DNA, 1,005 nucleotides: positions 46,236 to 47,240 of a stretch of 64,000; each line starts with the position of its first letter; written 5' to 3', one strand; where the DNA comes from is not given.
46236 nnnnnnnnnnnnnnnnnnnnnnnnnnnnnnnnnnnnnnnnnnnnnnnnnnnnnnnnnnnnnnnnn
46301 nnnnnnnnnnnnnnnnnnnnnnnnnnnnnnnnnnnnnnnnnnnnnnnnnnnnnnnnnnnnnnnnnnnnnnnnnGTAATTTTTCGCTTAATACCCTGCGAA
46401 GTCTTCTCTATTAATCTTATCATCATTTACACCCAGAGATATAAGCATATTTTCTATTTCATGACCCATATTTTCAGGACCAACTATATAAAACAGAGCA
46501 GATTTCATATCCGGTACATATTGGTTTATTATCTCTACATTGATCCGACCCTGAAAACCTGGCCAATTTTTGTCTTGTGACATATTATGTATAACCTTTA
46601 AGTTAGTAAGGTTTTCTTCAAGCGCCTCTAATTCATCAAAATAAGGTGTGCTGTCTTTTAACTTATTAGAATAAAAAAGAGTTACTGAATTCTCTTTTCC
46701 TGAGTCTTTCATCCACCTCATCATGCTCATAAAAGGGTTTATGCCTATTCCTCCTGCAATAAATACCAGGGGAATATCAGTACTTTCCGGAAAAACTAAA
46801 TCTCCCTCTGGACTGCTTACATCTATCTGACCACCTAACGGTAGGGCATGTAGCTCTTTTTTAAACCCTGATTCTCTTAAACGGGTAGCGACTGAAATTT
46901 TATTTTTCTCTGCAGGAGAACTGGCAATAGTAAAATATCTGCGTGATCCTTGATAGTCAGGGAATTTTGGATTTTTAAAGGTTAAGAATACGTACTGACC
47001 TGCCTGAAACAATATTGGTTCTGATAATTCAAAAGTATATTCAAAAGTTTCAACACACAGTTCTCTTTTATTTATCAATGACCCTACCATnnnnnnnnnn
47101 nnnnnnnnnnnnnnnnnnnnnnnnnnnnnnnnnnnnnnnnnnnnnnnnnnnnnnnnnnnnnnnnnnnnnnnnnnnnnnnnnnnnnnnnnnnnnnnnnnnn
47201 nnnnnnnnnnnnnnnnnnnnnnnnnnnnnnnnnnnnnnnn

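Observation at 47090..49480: Single-ORF fusion of glucose-6-phosphate dehydrogenase and 6-phosphogluconate dehydrogenase, co-transcribed with an FNR-like reductase and a cupredoxin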

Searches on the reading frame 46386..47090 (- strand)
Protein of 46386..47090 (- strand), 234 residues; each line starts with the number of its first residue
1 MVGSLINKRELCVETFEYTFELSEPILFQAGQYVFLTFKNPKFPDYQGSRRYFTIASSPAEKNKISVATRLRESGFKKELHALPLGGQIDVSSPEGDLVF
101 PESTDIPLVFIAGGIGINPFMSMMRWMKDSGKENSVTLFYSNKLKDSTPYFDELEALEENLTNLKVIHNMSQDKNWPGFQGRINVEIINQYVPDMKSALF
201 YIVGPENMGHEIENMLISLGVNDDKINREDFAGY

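Call 3: search_protein_families(library=pfam, proteins=[window:46386-47090:-], max_evalue=0.01)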
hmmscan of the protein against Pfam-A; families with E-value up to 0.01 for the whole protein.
window:46386-47090:- (234 aa): 4 families
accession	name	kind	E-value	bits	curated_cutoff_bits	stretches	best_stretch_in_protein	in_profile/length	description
PF00175.26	NAD_binding_1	-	7.8e-17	62.3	22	1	110-209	1-104/109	Oxidoreductase NAD-binding domain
PF00970.30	FAD_binding_6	-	6.6e-07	30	21.1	1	5-98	4-97/99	Oxidoreductase FAD-binding domain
PF08030.17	NAD_binding_6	-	0.002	18.7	22.2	1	108-167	4-71/156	Ferric reductase NAD binding domain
PF22290.1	DmmA-like_N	-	0.0097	16.8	33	0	109-164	22-72/124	Dimethylamine monooxygenase subunit DmmA-like, N-terminal domain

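Call 4: search_protein_families(library=ncbifam, proteins=[window:46386-47090:-], max_evalue=0.01)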
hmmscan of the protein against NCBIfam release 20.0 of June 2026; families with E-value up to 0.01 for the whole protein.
window:46386-47090:- (234 aa): 27 families (the best 25 are shown)
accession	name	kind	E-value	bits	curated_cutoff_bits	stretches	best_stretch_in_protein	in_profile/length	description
NF009805.0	PRK13289.1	equivalog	1e-24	87.2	432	1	27-231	184-392/399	NO-inducible flavohemoprotein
NF045803.1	MethMoxFADbindMmoC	equivalog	3.2e-23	82.1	500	1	23-231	135-340/343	aromatic/alkene monooxygenase hydroxylase FAD-binding subunit MmoC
NF058606.1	GlBtMonoRdsGbcB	equivalog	2e-22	79.6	500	1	15-231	28-247/362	glycine betaine monooxygenase reductase subunit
NF007964.0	PRK10684.1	equivalog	2.2e-22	79.5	383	1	28-232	37-238/333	NADH oxidoreductase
TIGR02160.1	PA_CoA_Oxy5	hypoth_equivalog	4.3e-21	75.1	420.8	1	15-232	20-242/352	1,2-phenylacetyl-CoA epoxidase subunit PaaE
NF005963.0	PRK08051.1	equivalog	2.3e-20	72.9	230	1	15-226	18-225/233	NAD(P)H-flavin reductase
NF040810.1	BenC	equivalog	7.9e-18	64.7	430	1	14-232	118-331/333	benzoate 1,2-dioxygenase electron transfer component BenC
NF052252.1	flav_redu_LuxG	exception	9.8e-16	57.6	340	1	20-218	20-215/232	flavin mononucleotide reductase LuxG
NF008822.0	PRK11872.1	equivalog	1.1e-15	57.4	402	1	26-232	135-336/341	anthranilate 1,2-dioxygenase electron transfer component AntC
TIGR01941.1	nqrF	equivalog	3.1e-15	56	295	1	52-232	208-404/405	NADH:ubiquinone reductase (Na(+)-transporting) subunit F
NF040835.1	sulfhyd_HydG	equivalog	1.9e-13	50.3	650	1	5-226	28-243/292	NADPH-dependent hydrogenase/sulfhydrogenase 1 subunit gamma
NF006220.0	PRK08345.1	subfamily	1.5e-12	47.4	395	1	21-208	36-228/294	cytochrome-c3 hydrogenase subunit gamma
NF040830.1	sulfhyd_ShyC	equivalog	2.3e-08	33.6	600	1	21-157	32-160/288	NAD(P)-dependent hydrogenase/sulfhydrogenase 2 subunit gamma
TIGR02911.1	sulfite_red_B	equivalog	3.5e-07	29.6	288.6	1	55-226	49-219/261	anaerobic sulfite reductase subunit AsrB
NF000796.0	PRK00054.1-1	equivalog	1.7e-05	24.2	224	1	60-216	50-189/254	dihydroorotate dehydrogenase electron transfer subunit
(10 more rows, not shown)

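Call 59: find_homologous_proteins(query=window:46386-47090:-, max_evalue=0.00001)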
Query window:46386-47090:- (234 aa): 57 proteins with E <= 0.00001 among 430 candidates.
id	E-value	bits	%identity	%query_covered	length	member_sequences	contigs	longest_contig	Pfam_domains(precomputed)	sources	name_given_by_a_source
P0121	8.5e-154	528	100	100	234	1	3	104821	PF00175.27,PF00970.31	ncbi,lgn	-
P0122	1.6e-98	347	66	100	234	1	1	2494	PF00175.27,PF00970.31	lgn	-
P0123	2.7e-97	343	64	100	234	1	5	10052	PF00175.27,PF00970.31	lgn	-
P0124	1.3e-75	272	51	100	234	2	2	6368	PF00175.27,PF08030.18,PF00970.31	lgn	-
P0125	1.5e-55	207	42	100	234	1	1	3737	PF00175.27,PF08030.18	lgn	-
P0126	9.2e-53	197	41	100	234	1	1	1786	PF00175.27,PF08030.18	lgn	-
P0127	2.0e-49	187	39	100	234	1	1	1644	PF00175.27,PF08030.18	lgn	-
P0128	5.7e-40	156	39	98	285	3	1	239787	PF00175.27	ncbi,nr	ncbi:FAD-dependent oxidoreductase [Candidatus Woesebacteria bacterium]|nr:FAD-dependent oxidoreducta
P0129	9.5e-39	152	37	98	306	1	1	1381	PF08022.19,PF00175.27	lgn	-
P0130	4.8e-36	143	35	98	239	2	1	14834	PF00175.27,PF08030.18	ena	-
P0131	2.8e-35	140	37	98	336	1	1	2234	PF00175.27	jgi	-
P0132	3.6e-34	137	36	98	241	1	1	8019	PF00175.27,PF00970.31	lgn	-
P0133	5.7e-34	136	33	97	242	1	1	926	PF00175.27,PF00970.31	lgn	-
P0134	1.0e-33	135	33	98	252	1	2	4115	PF00175.27,PF00970.31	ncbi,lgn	ncbi:MAG TPA: FAD-dependent oxidoreductase [Patescibacteria group bacterium]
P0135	1.1e-33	135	34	95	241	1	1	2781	PF00175.27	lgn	-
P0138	1.2e-32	132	33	100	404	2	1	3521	PF00175.27,PF03116.21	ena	-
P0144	8.8e-31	126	37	98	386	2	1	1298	PF00175.27,PF03116.21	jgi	jgi:ferredoxin-NADP reductase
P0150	1.1e-28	119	36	89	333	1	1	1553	PF00175.27,PF03116.21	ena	-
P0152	1.6e-28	118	35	98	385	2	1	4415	PF00175.27,PF03116.21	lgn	-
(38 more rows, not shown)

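Call 84: predict_structure(alignment_id=A6)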
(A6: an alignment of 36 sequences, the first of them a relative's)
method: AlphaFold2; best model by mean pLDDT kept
length: 234 residues; sequences in the alignment: 36
mean_pLDDT: 94.8   pTM: 0.91
mean pLDDT of the five models: 94.8, 94.7, 94.5, 94.4, 94.4
residues with pLDDT >= 90: 217; 70-90: 14; 50-70: 2; < 50: 1
segments of 3 or more residues with pLDDT < 50: none
pLDDT, mean of each block of 10 residues (from residue 1): 98 97 98 96 92 96 97 91 98 96 91 95 97 96 96 97 97 95 94 95 94 96 95 56
secondary structure, 60 per line:
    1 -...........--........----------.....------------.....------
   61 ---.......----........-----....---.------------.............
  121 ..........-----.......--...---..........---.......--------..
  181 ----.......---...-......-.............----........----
elements in order: E2-12 E15-22 E33-37 E50-54 E64-70 H75-82 E88-91 E108-113 H114-130 E136-142 H151-160 E164-170 H185-191 E199-204 H206-218 E226-230

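Call 86: fold_search(model_id=the predicted structure, library=pdb)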
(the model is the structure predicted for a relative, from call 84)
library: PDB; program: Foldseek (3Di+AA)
matches with E <= 10: 1433; with E <= 0.001: 312
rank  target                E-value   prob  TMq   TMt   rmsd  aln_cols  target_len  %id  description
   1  6o0a                  5.6e-20  1.00  0.84  0.53   2.7       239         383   22  Crystal structure of flavohemoglobin from Malassezia yamatoensis with bound FAD and heme determined by iron SAD phasing (released 2019-03-06)
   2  7qty                  7.1e-20  1.00  0.82  0.70   5.0       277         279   22  X-ray structure of FAD domain of NqrF of Klebsiella pneumoniae (released 2022-02-09)
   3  8a1t_F                2.0e-19  1.00  0.84  0.50   5.1       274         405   21  Sodium pumping NADH-quinone oxidoreductase (released 2023-06-14)
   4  1gvh                  2.1e-19  1.00  0.89  0.54   2.5       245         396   20  The X-ray structure of ferric Escherichia coli flavohemoglobin reveals an unespected geometry of the distal heme pocket (released 2002-08-06)
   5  2r6h_B                2.4e-19  1.00  0.85  0.70   4.9       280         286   19  Crystal structure of the domain comprising the NAD binding and the FAD binding regions of the NADH:ubiquinone oxidored (released 2007-09-11)
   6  2r6h_D                2.5e-19  1.00  0.84  0.70   3.8       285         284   19  Crystal structure of the domain comprising the NAD binding and the FAD binding regions of the NADH:ubiquinone oxidored (released 2007-09-11)
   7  2r6h_C                3.5e-19  1.00  0.85  0.70   4.9       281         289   20  Crystal structure of the domain comprising the NAD binding and the FAD binding regions of the NADH:ubiquinone oxidored (released 2007-09-11)
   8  7qu5                  7.2e-19  1.00  0.86  0.73   5.0       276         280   21  X-ray structure of FAD domain of NqrF of Pseudomonas aeruginosa (released 2022-02-09)
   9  8acw_F                7.2e-19  1.00  0.84  0.50   5.5       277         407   20  X-ray structure of Na+-NQR from Vibrio cholerae at 3.4 A resolution (released 2023-07-12)
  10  5ogx                  7.6e-19  1.00  0.85  0.61   2.5       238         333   20  Crystal structure of Amycolatopsis cytochrome P450 reductase GcoB. (released 2018-07-04)
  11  2r6h_A                7.6e-19  1.00  0.85  0.71   3.7       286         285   20  Crystal structure of the domain comprising the NAD binding and the FAD binding regions of the NADH:ubiquinone oxidored (released 2007-09-11)
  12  8ad0_F                8.1e-19  1.00  0.84  0.50   5.5       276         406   21  X-ray structure of Na+-NQR from Vibrio cholerae in different conformation at 3.1 A (released 2023-07-12)
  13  4u9u_B                9.7e-19  1.00  0.83  0.71   5.6       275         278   21  Crystal structure of NqrF FAD-binding domain from Vibrio cholerae (released 2014-12-03)
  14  8ad4_A                1.0e-18  1.00  0.84  0.71   4.9       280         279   21  X-ray structure of NqrF(129-408)of Vibrio cholerae in complex with NADH (released 2023-07-12)
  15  8a1v_F                1.1e-18  1.00  0.84  0.50   5.1       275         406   21  Sodium pumping NADH-quinone oxidoreductase with substrate Q2 (released 2023-06-14)
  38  1qfj_A                9.9e-17  1.00  0.82  0.84   2.8       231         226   20  CRYSTAL STRUCTURE OF NAD(P)H:FLAVIN OXIDOREDUCTASE FROM ESCHERICHIA COLI (released 1999-06-01)
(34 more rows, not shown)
